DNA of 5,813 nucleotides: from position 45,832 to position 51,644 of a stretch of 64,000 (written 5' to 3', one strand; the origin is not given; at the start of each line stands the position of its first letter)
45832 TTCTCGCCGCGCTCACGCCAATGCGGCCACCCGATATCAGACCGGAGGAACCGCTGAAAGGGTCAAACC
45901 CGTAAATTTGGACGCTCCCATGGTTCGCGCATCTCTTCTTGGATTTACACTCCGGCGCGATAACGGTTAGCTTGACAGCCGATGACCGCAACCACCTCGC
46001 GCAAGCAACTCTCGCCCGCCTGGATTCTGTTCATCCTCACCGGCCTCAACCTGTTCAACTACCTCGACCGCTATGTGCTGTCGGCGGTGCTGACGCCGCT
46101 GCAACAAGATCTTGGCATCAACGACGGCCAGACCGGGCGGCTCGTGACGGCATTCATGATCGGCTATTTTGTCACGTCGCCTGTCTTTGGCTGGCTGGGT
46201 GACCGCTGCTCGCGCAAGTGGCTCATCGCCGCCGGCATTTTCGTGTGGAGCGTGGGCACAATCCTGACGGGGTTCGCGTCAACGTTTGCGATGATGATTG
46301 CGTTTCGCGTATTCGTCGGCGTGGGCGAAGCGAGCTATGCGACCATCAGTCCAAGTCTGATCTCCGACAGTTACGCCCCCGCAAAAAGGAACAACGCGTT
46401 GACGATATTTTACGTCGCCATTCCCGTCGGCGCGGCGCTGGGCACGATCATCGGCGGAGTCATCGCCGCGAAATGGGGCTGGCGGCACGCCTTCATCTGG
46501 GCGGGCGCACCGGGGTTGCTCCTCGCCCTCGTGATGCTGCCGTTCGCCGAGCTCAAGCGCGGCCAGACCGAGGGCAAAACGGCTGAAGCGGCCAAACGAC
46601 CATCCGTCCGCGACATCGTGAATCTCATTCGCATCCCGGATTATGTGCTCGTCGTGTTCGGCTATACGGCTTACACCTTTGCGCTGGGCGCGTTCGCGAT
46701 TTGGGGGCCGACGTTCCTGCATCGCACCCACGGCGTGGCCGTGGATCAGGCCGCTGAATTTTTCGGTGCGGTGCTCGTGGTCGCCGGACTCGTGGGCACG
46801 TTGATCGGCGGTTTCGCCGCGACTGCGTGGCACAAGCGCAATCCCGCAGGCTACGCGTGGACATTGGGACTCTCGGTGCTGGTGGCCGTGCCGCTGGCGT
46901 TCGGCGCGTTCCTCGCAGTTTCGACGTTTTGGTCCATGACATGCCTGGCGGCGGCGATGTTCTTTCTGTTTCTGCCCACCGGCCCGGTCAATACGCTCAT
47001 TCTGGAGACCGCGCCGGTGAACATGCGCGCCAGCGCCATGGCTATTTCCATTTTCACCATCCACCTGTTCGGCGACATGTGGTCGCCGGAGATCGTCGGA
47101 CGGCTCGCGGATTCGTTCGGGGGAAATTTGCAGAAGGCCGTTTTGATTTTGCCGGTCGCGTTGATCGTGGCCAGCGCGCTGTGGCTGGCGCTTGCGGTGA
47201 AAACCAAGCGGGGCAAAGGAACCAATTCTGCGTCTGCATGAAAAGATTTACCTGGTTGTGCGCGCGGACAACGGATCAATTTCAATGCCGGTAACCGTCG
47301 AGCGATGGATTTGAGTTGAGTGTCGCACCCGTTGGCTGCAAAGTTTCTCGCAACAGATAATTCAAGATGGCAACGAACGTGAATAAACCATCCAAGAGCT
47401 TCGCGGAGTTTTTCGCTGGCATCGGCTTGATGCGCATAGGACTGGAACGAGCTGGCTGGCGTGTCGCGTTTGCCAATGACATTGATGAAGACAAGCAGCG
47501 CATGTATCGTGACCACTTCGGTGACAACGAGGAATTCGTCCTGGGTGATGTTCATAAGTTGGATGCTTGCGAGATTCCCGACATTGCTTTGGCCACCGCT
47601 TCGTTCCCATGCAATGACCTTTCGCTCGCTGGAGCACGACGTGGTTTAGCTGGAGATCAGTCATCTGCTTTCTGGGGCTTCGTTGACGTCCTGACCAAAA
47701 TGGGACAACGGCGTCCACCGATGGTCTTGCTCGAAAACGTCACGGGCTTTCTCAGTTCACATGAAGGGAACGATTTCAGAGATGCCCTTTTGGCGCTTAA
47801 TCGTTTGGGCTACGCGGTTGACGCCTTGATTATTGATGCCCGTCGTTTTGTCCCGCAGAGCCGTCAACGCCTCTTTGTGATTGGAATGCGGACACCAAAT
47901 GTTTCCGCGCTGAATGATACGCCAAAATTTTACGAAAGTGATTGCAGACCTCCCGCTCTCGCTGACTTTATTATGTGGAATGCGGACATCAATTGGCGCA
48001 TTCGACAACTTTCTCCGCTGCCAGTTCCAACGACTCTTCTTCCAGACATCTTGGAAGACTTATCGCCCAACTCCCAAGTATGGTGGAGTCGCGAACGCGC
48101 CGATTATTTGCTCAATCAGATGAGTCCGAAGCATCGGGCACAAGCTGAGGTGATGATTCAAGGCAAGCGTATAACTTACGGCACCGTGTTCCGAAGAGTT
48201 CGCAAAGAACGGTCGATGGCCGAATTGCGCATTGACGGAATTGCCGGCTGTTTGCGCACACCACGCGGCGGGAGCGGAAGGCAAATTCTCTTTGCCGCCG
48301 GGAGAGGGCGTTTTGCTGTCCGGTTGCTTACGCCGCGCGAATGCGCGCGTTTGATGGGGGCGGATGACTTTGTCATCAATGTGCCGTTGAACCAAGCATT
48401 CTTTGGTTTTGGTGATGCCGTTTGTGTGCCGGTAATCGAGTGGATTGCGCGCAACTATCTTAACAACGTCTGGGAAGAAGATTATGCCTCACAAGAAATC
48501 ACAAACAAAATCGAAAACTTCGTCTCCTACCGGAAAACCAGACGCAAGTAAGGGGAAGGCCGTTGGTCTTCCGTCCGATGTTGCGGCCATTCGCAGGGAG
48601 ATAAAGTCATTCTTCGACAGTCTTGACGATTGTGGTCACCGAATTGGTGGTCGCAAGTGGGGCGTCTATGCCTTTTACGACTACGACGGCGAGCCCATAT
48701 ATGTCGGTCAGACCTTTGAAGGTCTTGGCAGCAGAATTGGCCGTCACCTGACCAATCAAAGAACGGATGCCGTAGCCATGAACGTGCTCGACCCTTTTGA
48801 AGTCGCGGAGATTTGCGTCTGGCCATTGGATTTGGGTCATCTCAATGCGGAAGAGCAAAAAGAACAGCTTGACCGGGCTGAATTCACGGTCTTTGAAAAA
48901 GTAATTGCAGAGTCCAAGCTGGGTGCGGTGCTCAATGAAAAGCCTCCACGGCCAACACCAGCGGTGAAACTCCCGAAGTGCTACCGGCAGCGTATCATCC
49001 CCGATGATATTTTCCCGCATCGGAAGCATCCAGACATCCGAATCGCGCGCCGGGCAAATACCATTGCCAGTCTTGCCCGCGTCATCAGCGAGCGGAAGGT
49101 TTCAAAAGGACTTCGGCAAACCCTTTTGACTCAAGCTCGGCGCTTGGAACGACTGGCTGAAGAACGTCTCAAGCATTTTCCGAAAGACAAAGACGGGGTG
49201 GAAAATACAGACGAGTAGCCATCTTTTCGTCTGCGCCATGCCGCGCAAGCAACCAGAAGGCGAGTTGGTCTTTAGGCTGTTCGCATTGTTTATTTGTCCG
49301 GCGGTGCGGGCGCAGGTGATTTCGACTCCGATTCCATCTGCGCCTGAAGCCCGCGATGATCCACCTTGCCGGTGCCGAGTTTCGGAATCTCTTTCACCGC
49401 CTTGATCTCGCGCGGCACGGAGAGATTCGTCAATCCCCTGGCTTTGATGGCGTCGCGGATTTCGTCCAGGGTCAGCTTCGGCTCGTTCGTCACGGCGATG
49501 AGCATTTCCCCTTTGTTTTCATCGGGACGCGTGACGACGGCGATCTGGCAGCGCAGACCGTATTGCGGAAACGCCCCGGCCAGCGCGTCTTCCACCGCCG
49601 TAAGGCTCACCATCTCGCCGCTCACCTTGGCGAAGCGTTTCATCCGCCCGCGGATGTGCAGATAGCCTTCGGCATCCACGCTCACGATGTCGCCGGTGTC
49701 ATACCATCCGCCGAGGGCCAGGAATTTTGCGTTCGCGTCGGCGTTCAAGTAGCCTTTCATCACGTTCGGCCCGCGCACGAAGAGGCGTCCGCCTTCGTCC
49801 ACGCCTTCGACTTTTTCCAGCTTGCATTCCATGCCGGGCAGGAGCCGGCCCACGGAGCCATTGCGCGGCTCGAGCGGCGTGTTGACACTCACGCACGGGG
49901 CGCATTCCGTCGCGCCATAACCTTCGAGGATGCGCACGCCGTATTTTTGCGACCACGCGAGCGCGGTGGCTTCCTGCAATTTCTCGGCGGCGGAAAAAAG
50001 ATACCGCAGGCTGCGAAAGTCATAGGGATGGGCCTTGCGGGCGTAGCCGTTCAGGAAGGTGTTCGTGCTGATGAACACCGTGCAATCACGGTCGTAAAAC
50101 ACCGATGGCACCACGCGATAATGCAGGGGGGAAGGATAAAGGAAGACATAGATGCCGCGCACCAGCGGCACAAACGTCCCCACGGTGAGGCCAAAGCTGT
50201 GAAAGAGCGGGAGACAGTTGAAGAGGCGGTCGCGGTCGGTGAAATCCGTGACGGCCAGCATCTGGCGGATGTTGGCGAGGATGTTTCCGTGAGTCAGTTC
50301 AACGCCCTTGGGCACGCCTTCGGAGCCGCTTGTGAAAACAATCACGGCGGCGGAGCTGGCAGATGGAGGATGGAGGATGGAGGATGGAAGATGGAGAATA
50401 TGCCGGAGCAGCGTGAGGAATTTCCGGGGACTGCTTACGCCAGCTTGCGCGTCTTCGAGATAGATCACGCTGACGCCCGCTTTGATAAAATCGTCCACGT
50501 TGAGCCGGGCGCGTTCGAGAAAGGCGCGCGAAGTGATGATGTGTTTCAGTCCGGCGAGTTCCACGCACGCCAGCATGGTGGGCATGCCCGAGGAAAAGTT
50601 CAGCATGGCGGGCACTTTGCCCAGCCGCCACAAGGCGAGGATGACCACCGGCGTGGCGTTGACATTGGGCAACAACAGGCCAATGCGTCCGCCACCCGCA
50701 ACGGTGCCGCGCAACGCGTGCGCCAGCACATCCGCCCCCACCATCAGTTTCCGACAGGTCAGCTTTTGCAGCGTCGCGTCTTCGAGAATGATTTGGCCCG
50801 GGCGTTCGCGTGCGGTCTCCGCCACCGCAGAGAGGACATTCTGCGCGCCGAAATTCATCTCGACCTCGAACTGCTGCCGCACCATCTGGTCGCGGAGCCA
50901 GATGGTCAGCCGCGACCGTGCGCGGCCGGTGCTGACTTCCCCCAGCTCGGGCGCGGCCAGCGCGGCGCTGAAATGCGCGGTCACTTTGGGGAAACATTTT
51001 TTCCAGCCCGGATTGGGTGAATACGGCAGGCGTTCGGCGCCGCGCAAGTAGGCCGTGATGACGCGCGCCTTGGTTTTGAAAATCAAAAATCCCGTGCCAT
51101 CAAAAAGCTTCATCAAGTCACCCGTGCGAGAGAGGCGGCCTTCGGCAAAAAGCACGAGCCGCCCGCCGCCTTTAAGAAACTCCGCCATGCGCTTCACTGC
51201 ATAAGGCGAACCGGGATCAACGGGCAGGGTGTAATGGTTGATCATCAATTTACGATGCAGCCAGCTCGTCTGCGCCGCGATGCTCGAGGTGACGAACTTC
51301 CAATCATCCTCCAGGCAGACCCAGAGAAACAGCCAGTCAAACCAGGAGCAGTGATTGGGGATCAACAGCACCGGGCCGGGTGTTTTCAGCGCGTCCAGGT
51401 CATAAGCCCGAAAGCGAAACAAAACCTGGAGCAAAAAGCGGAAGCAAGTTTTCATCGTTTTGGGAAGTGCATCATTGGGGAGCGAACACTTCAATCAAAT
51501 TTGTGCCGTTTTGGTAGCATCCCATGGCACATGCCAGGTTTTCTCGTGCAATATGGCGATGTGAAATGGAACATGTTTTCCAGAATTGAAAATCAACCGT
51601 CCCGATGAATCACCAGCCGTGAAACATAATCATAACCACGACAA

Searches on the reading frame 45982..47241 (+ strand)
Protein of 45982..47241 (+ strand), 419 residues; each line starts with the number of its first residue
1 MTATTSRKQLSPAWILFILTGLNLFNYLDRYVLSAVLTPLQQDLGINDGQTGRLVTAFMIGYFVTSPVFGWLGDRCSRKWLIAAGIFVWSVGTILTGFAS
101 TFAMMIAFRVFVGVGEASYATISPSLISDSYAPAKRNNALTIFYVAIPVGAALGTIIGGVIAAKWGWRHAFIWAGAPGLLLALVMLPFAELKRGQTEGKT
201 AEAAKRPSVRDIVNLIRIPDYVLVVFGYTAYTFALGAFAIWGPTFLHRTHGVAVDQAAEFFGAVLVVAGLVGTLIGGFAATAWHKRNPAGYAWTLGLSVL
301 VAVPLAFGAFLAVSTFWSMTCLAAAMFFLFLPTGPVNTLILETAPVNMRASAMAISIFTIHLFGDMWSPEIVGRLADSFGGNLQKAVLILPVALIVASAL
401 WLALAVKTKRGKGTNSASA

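Call 52: search_protein_families(library=pfam, proteins=[window:45982-47241:+], max_evalue=0.0001)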
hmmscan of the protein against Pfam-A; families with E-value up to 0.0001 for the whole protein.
window:45982-47241:+ (419 aa): 3 families
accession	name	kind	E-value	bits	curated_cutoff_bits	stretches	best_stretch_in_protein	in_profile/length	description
PF07690.21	MFS_1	-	3.5e-50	171.3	33.4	1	22-360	4-339/347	Major Facilitator Superfamily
PF00083.30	Sugar_tr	-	8.9e-18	64.8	22.3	1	47-193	44-196/452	Sugar (and other) transporter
PF03137.26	OATP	-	3.9e-17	62.2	25.8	1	209-307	283-381/545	Organic Anion Transporter Polypeptide (OATP) family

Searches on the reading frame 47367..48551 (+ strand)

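Call 52: search_protein_families(library=pfam, proteins=[window:47367-48551:+], max_evalue=0.0001)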
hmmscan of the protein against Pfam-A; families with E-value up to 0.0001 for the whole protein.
window:47367-48551:+ (394 aa): 1 family
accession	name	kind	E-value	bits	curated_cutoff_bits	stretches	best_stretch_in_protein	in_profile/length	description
PF00145.23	DNA_methylase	-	5.1e-49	167.9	22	1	12-363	3-321/324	C-5 cytosine-specific DNA methylase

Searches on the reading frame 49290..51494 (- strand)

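Call 52: search_protein_families(library=pfam, proteins=[window:49290-51494:-], max_evalue=0.0001)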
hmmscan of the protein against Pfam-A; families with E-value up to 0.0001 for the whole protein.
window:49290-51494:- (734 aa): 3 families
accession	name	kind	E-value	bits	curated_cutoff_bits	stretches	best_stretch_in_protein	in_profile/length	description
PF00501.34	AMP-binding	-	6.6e-63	213.2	29.9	1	225-583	2-384/384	AMP-binding enzyme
PF01553.26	Acyltransferase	-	3.6e-14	53.1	23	1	29-149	3-130/132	Acyltransferase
PF13193.12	AMP-binding_C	-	6.3e-06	27.5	24.5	1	650-710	14-76/76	AMP-binding enzyme C-terminal domain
